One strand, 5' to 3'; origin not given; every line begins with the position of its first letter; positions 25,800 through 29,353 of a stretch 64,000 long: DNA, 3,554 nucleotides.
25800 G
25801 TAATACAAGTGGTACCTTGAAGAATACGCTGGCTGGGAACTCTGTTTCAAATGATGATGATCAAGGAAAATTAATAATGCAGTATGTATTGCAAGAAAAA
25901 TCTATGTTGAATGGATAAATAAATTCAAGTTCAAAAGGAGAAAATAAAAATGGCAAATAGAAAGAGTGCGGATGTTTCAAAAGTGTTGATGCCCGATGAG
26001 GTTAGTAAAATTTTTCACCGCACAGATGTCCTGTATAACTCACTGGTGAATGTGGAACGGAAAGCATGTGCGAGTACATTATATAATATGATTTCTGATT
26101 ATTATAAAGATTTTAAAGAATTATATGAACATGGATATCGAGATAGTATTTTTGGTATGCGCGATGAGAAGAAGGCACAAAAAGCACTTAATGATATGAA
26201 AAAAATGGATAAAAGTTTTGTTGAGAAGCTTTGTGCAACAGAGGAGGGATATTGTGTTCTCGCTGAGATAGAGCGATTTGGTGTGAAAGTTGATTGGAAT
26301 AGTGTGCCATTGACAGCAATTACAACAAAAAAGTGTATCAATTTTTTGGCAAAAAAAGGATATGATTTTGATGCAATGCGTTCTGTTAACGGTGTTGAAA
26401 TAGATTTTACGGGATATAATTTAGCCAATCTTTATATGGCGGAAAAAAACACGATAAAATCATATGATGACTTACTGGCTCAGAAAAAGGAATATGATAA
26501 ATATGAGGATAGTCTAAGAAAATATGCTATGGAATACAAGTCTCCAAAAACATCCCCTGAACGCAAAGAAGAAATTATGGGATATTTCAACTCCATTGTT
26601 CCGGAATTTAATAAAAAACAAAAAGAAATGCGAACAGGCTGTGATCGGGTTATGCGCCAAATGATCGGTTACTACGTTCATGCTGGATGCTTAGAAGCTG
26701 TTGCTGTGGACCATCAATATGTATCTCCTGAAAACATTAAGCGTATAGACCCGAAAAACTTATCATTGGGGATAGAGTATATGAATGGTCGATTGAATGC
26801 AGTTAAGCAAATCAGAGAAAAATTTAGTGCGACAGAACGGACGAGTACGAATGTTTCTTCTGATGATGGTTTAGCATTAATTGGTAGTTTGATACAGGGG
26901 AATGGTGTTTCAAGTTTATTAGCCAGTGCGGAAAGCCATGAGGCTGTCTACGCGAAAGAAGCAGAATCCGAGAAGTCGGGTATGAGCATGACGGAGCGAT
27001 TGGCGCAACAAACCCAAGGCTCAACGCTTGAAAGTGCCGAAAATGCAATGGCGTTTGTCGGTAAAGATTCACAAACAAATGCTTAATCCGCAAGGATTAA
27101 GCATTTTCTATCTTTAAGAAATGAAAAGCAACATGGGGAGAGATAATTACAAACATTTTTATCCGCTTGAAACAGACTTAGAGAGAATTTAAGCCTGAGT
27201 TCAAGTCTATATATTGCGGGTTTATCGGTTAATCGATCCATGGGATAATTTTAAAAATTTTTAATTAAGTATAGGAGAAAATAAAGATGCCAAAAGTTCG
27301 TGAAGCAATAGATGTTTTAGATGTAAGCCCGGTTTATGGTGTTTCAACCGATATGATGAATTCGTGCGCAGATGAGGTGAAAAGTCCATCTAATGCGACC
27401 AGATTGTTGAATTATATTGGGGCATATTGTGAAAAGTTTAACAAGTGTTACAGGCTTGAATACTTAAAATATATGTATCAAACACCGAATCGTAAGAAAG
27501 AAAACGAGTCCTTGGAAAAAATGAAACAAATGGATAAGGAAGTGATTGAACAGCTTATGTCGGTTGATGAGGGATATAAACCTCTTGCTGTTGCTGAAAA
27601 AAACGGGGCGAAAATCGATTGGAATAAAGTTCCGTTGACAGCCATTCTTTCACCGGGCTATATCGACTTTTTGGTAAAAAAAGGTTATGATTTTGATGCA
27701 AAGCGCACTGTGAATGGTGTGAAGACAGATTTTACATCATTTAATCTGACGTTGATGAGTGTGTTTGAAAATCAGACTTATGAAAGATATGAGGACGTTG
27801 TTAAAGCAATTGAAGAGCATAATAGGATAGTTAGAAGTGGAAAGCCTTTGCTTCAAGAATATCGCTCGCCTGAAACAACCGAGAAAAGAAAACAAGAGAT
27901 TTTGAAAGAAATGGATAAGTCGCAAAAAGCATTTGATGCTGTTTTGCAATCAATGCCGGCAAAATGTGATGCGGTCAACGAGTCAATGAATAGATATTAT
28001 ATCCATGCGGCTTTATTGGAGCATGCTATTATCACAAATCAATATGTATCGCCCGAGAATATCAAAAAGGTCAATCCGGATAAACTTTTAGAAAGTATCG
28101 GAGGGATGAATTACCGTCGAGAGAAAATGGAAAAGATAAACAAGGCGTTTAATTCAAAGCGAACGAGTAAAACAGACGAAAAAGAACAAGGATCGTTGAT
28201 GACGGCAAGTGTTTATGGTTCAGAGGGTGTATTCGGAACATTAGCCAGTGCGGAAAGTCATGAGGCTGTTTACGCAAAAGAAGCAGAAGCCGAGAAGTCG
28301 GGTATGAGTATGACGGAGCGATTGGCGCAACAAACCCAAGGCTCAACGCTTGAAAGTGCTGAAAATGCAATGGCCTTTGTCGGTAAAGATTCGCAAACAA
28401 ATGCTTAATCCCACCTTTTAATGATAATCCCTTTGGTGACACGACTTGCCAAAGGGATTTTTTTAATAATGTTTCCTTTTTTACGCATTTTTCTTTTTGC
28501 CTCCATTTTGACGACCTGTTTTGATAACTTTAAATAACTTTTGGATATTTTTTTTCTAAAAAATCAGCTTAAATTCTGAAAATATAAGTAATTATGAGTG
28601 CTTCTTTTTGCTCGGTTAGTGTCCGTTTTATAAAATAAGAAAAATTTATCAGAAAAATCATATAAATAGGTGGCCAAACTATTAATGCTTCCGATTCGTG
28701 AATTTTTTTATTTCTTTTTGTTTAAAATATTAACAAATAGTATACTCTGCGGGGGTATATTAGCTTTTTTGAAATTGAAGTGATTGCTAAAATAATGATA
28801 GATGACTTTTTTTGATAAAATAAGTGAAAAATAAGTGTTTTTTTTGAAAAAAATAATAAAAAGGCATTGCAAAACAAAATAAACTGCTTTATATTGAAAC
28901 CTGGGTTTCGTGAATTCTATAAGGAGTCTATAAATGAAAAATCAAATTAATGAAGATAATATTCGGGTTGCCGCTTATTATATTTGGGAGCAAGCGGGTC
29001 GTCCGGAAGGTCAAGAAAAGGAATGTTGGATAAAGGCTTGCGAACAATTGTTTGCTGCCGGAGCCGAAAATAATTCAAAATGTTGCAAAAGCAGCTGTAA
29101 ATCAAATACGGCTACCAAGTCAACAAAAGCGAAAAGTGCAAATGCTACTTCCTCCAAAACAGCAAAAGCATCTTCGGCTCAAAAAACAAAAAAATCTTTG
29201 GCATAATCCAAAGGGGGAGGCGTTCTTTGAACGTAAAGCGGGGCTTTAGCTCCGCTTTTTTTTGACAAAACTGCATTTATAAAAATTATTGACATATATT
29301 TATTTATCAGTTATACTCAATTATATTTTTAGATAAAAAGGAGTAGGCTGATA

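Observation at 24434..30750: AT-rich block of signal-peptide-less candidate secreted effectors, including a paralogous pair with a near-identical Glu-rich C-terminal 56 aa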

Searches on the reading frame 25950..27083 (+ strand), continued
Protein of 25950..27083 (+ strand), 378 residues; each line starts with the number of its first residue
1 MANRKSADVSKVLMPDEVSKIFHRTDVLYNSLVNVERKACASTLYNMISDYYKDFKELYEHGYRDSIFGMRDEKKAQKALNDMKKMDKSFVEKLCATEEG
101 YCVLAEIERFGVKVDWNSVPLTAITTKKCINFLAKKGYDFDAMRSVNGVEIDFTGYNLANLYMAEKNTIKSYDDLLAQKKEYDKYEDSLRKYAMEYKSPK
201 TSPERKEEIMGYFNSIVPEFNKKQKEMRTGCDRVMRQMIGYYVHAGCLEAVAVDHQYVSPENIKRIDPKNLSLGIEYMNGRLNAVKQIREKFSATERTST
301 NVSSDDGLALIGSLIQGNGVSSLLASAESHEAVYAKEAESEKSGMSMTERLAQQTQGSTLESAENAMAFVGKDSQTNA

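Call 76: list_cluster_members(proteins=[P0003, P0007, P0039, P0020])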
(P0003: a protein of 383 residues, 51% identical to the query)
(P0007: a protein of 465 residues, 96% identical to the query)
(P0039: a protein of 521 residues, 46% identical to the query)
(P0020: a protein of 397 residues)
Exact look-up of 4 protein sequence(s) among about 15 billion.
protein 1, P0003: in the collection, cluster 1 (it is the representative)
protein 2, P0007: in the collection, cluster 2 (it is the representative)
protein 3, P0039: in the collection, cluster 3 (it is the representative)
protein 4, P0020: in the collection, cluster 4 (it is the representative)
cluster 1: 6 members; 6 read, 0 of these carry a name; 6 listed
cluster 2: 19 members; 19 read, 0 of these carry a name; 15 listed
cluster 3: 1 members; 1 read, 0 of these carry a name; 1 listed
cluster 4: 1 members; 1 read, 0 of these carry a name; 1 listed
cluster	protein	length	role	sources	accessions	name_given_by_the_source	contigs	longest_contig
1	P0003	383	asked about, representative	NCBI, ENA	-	-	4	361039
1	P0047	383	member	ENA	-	-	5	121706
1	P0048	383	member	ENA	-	-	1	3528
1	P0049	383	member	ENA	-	-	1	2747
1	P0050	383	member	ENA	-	-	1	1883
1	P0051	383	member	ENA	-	-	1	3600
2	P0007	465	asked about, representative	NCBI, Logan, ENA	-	-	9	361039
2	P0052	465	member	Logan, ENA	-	-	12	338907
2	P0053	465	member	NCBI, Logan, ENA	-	-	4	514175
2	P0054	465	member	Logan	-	-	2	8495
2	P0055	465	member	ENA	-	-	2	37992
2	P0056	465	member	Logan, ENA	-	-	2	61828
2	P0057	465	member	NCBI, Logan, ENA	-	-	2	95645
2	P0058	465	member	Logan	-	-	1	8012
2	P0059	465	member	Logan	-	-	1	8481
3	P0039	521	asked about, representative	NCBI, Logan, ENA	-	-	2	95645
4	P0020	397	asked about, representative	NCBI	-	-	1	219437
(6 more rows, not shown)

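Call 77: find_encoding_contigs(protein=P0052, flank=10000, max_places=10)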
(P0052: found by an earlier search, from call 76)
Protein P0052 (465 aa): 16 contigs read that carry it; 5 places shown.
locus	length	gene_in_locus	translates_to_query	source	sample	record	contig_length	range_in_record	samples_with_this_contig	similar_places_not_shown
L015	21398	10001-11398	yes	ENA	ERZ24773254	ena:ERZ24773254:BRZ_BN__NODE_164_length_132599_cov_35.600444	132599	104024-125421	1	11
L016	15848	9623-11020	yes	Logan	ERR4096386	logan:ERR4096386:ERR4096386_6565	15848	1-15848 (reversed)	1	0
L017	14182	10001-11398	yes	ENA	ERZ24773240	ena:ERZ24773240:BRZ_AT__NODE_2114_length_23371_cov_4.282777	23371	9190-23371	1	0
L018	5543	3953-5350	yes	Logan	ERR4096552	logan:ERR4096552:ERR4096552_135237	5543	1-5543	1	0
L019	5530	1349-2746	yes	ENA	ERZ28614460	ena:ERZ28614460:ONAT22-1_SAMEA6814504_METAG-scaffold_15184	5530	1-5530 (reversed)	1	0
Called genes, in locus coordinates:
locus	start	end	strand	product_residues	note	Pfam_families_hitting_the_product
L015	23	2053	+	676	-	PF04851:ResIII, PF00270:DEAD (faint), PF17757:UvrB_inter, PF27431:UvrB_3rd, PF00271:Helicase_C, PF12344:UvrB, PF02151:UVR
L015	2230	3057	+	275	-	PF02230:Abhydrolase_2 (faint), PF20434:BD-FAE (weak), PF00561:Abhydrolase_1 (weak), PF12146:Hydrolase_4, PF12697:Abhydrolase_6 (weak), PF00326:Peptidase_S9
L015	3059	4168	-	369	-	PF04055:Radical_SAM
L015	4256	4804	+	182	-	PF02482:Ribosomal_S30AE, PF16321:Ribosom_S30AE_C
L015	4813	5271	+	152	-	PF00359:PTS_EIIA_2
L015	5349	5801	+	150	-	PF00075:RNase_H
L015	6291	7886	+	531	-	-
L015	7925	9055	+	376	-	-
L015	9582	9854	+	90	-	PF11154:DUF2934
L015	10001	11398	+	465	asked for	-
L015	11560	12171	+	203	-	PF01612:DNA_pol_A_exo1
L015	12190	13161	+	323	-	PF01380:SIS, PF00571:CBS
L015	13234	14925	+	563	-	PF03968:LptD_N (weak)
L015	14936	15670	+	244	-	PF00005:ABC_tran, PF13304:AAA_21 (faint)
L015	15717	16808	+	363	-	PF00365:PFK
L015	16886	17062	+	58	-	PF04325:DUF465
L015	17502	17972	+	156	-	-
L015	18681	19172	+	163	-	-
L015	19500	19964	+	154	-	-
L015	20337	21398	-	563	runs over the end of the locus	-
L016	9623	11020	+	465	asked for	-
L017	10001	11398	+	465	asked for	-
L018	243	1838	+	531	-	-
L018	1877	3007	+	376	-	-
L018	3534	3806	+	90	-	PF11154:DUF2934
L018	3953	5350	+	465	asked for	-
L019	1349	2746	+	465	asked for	-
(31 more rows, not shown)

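Call 84: search_dna_similar(query=window:25950-27083:+, collection=plasmids, mode=protein, max_evalue=0.001, max_rows=10)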
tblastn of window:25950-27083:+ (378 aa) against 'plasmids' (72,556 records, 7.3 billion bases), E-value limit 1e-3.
No match.

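Call 85: search_dna_similar(query=window:25950-27083:+, collection=phages, mode=protein, max_evalue=0.001, max_rows=10)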
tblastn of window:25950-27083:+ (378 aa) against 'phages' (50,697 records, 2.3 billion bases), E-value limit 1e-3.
No match.
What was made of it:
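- There are no relatives on phages or plasmids (calls 84, 85).
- Tried and rejected: tblastn of B against plasmids and phages found no match (calls 84, 85).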

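Call 89: fold_search(model_id=the predicted structure, library=pdb)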
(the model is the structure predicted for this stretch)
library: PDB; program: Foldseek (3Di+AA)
matches with E <= 10: 293; with E <= 0.001: 0
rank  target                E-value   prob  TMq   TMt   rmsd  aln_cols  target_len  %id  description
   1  6r2g_A                3.6e-01  0.99  0.26  0.56   5.7       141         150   10  Crystal structure of a single-chain protein mimetic of the gp41 NHR trimer in complex with the synthetic CHR peptide C (released 2019-07-10)
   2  8gl3                  4.7e-01  0.63  0.20  0.34  12.0       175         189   10  De novo design of monomeric helical bundles for pH-controlled membrane lysis (released 2023-09-06)
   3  4tx5_A                4.7e-01  0.60  0.21  0.35  17.6       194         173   13  Crystal structure of Smac-DIABLO (in space group P65) (released 2015-07-15)
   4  6vfk_B                5.4e-01  0.16  0.15  0.20  24.7       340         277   13  De novo designed tetrahedral nanoparticle T33_dn10 displaying 4 copies of BG505-SOSIP trimer on the surface (released 2020-07-22)
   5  1few                  6.5e-01  0.69  0.23  0.39  16.3       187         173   12  CRYSTAL STRUCTURE OF SMAC/DIABLO (released 2000-09-13)
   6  6jx6_A                7.8e-01  0.66  0.22  0.41   7.4       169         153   11  Tetrameric form of Smac (released 2019-12-04)
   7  5k7v_A                8.1e-01  0.12  0.13  0.17  25.5       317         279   12  Computational Design of Self-Assembling Cyclic Protein Homooligomers (released 2017-04-12)
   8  6ek4_C                8.1e-01  0.09  0.13  0.15  31.9       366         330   10  PaxB from Photorhabdus luminescens (released 2018-05-16)
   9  6jx6_B                8.5e-01  0.75  0.23  0.45   6.7       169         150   13  Tetrameric form of Smac (released 2019-12-04)
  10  8zak_A                9.7e-01  0.57  0.19  0.25   7.5       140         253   16  Crystal structure of the channel protein CorA from Campylobacter jejuni in complex with Ni2+ (released 2024-06-19)
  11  1qu7_A                1.1e+00  0.14  0.13  0.20  45.0       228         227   13  FOUR HELICAL-BUNDLE STRUCTURE OF THE CYTOPLASMIC DOMAIN OF A SERINE CHEMOTAXIS RECEPTOR (released 2000-07-12)
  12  8fzq                  1.1e+00  0.10  0.17  0.07  22.7       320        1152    8  Dehosphorylated, ATP-bound human cystic fibrosis transmembrane conductance regulator (CFTR) (released 2023-03-29)
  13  7q83_B                1.2e+00  0.54  0.17  0.37  21.5       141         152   11  Crystal structure of S. cerevisiae Sso2 in complex with the pleckstrin homology domain of Sec3 (released 2022-08-31)
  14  7q83_D                1.2e+00  0.51  0.17  0.36  21.6       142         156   11  Crystal structure of S. cerevisiae Sso2 in complex with the pleckstrin homology domain of Sec3 (released 2022-08-31)
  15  1g73_A                1.2e+00  0.35  0.20  0.36   9.1       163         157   13  CRYSTAL STRUCTURE OF SMAC BOUND TO XIAP-BIR3 DOMAIN (released 2001-01-10)
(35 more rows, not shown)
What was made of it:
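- On ClyA-family alpha-pore-forming toxin: Call 89: Foldseek finds nothing at E ≤ 0.001, and TM-score is at most 0.28.
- Foldseek finds nothing at E ≤ 0.001, and TM-score is at most 0.28 (call 89).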

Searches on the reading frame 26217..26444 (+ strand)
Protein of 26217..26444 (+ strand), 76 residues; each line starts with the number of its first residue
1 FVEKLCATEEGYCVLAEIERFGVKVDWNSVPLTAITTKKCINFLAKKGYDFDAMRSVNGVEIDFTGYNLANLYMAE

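Call 60: find_related_loci(query=A6, collection=metagenome_contigs, flank=10000)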
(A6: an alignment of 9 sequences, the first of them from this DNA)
Query A6 (76 aa) in metagenome_contigs; peptide patterns used: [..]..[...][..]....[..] (x = any residue, [..] = any of these).
79 stretches matched a pattern; 1 encode a relative of the query (tblastn E <= 1e-3); 1 distinct loci.
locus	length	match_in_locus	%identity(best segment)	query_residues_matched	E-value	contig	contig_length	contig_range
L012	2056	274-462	36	7-68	3e-6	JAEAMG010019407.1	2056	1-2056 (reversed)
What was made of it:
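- Tried and rejected: A motif alignment (A6) found only one extra 2-kb contig in JGI metagenomes (call 60).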

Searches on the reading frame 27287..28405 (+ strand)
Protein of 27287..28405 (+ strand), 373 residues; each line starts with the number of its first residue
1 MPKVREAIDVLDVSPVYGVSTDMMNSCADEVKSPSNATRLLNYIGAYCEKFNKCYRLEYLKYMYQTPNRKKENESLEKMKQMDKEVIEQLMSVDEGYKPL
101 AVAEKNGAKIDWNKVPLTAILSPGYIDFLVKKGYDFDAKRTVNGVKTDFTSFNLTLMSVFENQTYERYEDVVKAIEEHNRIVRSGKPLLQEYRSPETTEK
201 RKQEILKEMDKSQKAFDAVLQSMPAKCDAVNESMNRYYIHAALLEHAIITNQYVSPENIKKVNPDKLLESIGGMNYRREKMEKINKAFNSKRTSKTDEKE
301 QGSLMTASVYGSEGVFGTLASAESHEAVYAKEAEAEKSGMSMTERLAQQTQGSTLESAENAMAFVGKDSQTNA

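Call 5: search_protein_families(library=pfam, proteins=[window:27287-28405:+], max_evalue=1)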
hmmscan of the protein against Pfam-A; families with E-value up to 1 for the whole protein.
window:27287-28405:+ (373 aa): 4 families
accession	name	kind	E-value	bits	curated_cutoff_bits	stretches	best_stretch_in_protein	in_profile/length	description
PF23630.1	Death_TNFRSF11B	-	0.024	15.4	27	0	252-291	11-50/72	Tumor Necrosis Factor Receptor Superfamily Member 11B death domain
PF17675.6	APG6_N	-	0.026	15.4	45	1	161-238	24-101/132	Apg6 coiled-coil region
PF18489.6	Alpha_Helical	-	0.088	13.4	32.4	0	56-106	48-98/127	Alpha helical domain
PF06908.16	YpsA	-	0.39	11.1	27.7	1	132-218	49-136/168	YspA SLOG family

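Call 10: find_encoding_contigs(protein=window:27287-28405:+, flank=10000, max_places=6)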
Protein window:27287-28405:+ (373 aa): no gene with exactly this product is on record in the collection.
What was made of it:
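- Tried and rejected: The exact 373-aa window protein is not on record (call 10).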

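Call 26: search_protein_families(library=phrogs, proteins=[window:27287-28405:+], max_evalue=0.1)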
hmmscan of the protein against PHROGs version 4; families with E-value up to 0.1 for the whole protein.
window:27287-28405:+ (373 aa): 2 families
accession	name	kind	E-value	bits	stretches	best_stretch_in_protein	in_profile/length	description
phrog_13582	-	unknown function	0.0016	19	0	146-180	21-55/63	-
phrog_11209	-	head and packaging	0.0088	17.4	1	188-220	9-38/100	head scaffolding protein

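Call 27: search_protein_families(library=padloc, proteins=[window:27287-28405:+], max_evalue=0.1)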
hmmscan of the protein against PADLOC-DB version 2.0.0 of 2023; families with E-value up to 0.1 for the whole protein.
window:27287-28405:+ (373 aa): 1 family
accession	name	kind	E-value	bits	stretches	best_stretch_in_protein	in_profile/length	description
PDLC03793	RTasCOG2852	-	0.0028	16.1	1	41-91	70-121/167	DRT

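Call 72: search_protein_families(library=ncbifam, proteins=[window:27287-28405:+], max_evalue=0.1)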
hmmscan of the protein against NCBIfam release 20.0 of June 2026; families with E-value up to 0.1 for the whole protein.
window:27287-28405:+ (373 aa): 0 families

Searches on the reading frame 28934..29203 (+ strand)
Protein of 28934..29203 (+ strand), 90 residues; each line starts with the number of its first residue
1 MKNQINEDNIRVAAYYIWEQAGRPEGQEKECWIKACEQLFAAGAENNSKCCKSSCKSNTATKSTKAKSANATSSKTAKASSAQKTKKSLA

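Call 5: search_protein_families(library=pfam, proteins=[window:28934-29203:+], max_evalue=1)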
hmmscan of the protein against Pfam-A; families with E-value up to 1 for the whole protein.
window:28934-29203:+ (90 aa): 2 families
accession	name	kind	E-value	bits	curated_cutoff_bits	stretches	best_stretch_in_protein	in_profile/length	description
PF11154.13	DUF2934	-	3.2e-12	46.3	22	1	6-39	2-35/37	Protein of unknown function (DUF2934)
PF23229.2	DUF7067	-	0.0068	16.6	27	1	8-26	2-20/56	Alpha-glucan water dikinase, DUF7067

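Call 26: search_protein_families(library=phrogs, proteins=[window:28934-29203:+], max_evalue=0.1)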
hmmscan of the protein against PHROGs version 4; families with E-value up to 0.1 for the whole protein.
window:28934-29203:+ (90 aa): 1 family
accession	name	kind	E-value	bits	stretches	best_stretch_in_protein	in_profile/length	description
phrog_2520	-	moron, auxiliary metabolic gene and host takeover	0.091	13.6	0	7-46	104-143/166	gamma-glutamyl cyclotransferase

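Call 27: search_protein_families(library=padloc, proteins=[window:28934-29203:+], max_evalue=0.1)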
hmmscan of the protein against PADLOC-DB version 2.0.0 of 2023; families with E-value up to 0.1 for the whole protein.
window:28934-29203:+ (90 aa): 0 families

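Call 72: search_protein_families(library=ncbifam, proteins=[window:28934-29203:+], max_evalue=0.1)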
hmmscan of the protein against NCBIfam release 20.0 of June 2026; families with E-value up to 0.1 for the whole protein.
window:28934-29203:+ (90 aa): 0 families
